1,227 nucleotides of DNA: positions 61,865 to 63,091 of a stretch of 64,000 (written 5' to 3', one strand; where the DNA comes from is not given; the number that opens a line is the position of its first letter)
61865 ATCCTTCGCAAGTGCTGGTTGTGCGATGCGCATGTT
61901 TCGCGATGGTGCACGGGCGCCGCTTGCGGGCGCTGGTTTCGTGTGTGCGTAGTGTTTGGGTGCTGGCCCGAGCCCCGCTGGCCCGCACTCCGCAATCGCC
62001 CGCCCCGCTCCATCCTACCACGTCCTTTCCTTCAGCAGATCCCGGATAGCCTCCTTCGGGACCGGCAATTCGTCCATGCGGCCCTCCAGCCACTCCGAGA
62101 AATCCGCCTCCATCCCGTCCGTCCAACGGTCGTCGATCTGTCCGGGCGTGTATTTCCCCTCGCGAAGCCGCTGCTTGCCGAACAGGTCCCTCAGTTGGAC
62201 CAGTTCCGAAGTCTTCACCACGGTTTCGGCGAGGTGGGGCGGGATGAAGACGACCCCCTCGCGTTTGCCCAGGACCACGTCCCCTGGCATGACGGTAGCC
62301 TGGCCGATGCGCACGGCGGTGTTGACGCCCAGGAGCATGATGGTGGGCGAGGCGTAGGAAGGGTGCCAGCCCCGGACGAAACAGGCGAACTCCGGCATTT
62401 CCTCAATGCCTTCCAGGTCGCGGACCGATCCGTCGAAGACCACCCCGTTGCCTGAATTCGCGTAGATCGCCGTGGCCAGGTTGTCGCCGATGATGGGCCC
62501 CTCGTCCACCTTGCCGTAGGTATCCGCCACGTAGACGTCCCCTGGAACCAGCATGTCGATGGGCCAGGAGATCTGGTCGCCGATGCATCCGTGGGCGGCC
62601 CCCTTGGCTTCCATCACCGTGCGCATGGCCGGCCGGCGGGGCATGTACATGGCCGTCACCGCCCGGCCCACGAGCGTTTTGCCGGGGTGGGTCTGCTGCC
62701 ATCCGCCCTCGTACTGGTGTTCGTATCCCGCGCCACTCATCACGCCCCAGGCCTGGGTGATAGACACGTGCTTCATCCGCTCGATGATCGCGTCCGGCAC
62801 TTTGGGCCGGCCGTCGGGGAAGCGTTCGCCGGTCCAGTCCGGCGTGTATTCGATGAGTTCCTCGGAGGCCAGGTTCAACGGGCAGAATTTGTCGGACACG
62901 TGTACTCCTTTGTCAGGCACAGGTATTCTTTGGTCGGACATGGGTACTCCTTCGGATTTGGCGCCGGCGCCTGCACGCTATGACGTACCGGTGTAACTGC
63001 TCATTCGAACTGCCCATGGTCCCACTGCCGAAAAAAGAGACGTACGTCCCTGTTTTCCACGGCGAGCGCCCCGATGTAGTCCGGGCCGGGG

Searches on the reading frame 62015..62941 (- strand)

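Call 80: search_protein_families(library=pfam, proteins=[window:62015-62941:-], max_evalue=0.0001)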
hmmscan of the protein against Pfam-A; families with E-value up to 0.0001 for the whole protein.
window:62015-62941:- (308 aa): 1 family
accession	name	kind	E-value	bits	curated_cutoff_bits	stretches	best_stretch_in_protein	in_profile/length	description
PF03737.21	RraA-like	-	1.4e-20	74.5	24.5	1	70-231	10-151/152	Aldolase/RraA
